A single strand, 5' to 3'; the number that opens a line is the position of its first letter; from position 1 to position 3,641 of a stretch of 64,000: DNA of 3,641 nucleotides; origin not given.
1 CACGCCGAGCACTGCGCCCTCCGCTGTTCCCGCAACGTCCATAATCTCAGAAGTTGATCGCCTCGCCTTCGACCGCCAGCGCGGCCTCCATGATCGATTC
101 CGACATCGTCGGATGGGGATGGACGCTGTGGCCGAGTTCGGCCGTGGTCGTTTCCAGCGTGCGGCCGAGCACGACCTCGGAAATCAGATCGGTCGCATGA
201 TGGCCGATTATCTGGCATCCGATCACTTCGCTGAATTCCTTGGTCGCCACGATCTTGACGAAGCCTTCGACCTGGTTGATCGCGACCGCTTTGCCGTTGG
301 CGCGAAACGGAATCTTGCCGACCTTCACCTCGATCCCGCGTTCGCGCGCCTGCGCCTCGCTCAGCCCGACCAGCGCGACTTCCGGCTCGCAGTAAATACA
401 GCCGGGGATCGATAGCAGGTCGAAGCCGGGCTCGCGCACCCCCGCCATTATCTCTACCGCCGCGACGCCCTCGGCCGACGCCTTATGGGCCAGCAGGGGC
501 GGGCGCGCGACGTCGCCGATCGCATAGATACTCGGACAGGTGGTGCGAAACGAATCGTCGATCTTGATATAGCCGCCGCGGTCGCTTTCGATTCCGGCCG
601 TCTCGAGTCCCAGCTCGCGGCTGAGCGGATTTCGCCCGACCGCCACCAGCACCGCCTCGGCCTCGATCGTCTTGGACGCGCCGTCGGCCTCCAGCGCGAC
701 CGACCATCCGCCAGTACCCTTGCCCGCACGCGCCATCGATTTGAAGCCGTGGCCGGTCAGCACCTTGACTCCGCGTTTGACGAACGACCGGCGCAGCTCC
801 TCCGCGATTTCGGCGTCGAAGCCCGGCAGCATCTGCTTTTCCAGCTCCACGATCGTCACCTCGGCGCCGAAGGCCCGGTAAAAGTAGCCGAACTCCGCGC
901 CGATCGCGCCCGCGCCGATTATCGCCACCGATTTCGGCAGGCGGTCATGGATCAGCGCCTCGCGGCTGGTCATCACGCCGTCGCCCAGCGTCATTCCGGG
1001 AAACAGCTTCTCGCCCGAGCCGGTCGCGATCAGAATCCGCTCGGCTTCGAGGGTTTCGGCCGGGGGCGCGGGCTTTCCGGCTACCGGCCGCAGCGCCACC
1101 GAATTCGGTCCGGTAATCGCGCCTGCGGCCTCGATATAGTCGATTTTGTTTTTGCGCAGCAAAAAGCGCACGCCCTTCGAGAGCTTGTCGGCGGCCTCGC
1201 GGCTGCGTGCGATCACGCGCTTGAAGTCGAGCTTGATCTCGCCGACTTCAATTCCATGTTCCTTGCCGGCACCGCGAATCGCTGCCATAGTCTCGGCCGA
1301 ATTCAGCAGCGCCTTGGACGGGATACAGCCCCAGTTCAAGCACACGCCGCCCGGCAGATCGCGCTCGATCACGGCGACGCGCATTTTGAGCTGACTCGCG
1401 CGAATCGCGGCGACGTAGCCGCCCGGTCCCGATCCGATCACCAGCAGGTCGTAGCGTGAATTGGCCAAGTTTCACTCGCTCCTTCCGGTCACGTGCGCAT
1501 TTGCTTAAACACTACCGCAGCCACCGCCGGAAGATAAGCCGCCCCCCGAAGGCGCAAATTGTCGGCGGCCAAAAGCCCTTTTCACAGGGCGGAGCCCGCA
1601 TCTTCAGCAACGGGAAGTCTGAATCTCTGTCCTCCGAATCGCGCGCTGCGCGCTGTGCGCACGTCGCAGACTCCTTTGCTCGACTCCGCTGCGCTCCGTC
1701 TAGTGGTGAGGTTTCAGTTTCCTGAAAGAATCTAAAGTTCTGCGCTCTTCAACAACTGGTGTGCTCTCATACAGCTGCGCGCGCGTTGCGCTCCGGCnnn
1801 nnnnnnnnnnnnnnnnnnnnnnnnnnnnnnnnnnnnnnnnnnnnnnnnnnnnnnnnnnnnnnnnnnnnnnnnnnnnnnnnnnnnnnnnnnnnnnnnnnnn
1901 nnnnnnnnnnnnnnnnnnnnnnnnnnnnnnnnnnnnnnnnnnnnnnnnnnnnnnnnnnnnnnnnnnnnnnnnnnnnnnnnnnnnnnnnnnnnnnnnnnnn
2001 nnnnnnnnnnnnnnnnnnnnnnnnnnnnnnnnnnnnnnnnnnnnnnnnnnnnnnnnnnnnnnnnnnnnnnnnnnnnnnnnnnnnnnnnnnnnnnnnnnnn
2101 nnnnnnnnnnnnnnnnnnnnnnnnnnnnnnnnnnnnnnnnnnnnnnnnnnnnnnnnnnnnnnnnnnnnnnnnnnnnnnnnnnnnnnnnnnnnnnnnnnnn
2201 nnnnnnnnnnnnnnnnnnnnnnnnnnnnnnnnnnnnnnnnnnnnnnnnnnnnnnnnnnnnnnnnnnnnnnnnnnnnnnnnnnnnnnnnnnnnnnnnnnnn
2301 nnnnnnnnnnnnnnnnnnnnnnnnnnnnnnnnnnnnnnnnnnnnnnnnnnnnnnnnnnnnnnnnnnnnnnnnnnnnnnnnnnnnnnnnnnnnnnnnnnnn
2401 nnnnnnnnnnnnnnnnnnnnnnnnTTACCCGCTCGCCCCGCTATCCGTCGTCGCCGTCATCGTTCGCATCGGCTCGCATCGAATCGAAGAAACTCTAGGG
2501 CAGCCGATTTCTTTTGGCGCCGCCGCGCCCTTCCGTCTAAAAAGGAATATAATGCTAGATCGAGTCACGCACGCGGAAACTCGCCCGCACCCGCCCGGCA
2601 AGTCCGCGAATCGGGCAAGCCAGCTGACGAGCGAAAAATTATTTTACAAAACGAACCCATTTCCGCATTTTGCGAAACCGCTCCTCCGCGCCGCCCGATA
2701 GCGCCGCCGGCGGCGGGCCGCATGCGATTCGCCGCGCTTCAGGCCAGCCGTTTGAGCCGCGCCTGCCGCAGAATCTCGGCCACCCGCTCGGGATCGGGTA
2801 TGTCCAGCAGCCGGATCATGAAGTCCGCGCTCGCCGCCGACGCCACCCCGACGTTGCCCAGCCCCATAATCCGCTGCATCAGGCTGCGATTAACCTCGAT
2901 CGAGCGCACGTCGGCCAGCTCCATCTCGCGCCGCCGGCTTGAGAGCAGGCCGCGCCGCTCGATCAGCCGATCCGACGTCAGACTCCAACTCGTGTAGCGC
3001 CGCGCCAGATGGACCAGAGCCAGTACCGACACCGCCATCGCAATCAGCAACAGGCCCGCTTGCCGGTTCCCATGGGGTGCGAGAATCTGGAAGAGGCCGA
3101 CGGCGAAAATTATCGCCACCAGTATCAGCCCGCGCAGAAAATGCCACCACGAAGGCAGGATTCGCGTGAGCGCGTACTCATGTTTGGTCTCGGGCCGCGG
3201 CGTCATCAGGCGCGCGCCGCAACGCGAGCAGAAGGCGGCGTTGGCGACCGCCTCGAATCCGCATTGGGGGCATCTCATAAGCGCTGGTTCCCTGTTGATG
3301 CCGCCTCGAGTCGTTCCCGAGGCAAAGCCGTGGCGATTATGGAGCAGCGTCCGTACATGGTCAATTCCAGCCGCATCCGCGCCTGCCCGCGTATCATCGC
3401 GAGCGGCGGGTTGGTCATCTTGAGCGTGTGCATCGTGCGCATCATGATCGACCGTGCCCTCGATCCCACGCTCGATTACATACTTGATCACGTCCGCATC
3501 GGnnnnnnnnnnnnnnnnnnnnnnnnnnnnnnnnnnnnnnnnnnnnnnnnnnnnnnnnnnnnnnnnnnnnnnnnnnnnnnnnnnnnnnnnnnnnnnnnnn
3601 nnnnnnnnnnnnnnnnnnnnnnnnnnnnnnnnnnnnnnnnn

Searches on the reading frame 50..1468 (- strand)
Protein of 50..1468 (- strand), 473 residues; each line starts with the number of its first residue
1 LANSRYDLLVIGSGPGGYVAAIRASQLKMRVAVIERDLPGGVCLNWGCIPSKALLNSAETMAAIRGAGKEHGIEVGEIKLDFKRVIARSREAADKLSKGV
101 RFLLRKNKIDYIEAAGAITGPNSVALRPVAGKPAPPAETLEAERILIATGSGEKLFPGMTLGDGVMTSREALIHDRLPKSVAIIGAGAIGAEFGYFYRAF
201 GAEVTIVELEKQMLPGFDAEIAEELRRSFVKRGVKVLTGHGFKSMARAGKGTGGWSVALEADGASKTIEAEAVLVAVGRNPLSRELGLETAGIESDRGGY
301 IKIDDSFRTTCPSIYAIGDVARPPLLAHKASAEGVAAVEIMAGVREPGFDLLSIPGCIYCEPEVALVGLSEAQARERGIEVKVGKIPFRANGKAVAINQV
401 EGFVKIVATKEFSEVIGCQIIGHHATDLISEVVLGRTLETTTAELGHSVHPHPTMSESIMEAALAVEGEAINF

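Call 45: search_protein_families(library=pfam, proteins=[window:50-1468:-])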
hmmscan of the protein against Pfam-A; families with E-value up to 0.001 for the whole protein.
window:50-1468:- (473 aa): 12 families
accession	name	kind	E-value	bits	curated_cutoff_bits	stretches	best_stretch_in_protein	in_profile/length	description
PF07992.20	Pyr_redox_2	-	1.6e-68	231.7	26.1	1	6-334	1-291/291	Pyridine nucleotide-disulphide oxidoreductase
PF02852.28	Pyr_redox_dim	-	3.4e-34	117.8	25.3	1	354-463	1-110/110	Pyridine nucleotide-disulphide oxidoreductase, dimerisation domain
PF00070.33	Pyr_redox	-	1.1e-20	74.3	22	1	180-251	1-72/82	Pyridine nucleotide-disulphide oxidoreductase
PF01266.30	DAO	-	2.2e-09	37.8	27.9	0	7-109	1-114/353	FAD dependent oxidoreductase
PF13450.12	NAD_binding_8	-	1.3e-07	32.3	21.9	0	10-44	1-36/68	NAD(P)-binding Rossmann-like domain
PF00890.30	FAD_binding_2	-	1.9e-06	27.8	20.4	1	7-278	1-202/414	FAD binding domain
PF12831.13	FAD_oxidored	-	2.5e-06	27.5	27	1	7-41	1-36/416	FAD dependent oxidoreductase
PF13738.12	Pyr_redox_3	-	4.5e-06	26.6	30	0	138-318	121-305/305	Pyridine nucleotide-disulphide oxidoreductase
PF01134.28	GIDA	-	0.00011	21.8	22.1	1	7-72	1-64/391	Glucose inhibited division protein A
PF03486.20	HI0933_like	-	0.00014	21.8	50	0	7-36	2-31/244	HI0933-like protein Rossmann domain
PF01494.25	FAD_binding_3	-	0.00018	21.3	22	0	6-73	2-62/349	FAD binding domain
PF02826.25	2-Hacid_dh_C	-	0.00048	20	25.1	0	172-211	30-69/178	D-isomer specific 2-hydroxyacid dehydrogenase, NAD binding domain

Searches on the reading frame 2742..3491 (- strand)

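Call 45: search_protein_families(library=pfam, proteins=[window:2742-3491:-])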
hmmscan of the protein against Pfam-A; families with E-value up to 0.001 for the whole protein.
window:2742-3491:- (250 aa): 3 families
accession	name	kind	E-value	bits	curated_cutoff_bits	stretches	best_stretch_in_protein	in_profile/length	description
PF03703.20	bPH_2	-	3.5e-16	59.6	22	1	165-241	2-78/78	Bacterial PH domain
PF13240.11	Zn_Ribbon_1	-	6.6e-06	26.2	25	1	74-95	2-23/23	zinc-ribbon domain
PF12773.13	DZR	-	0.00021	21.8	27.3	1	74-95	1-22/45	Double zinc ribbon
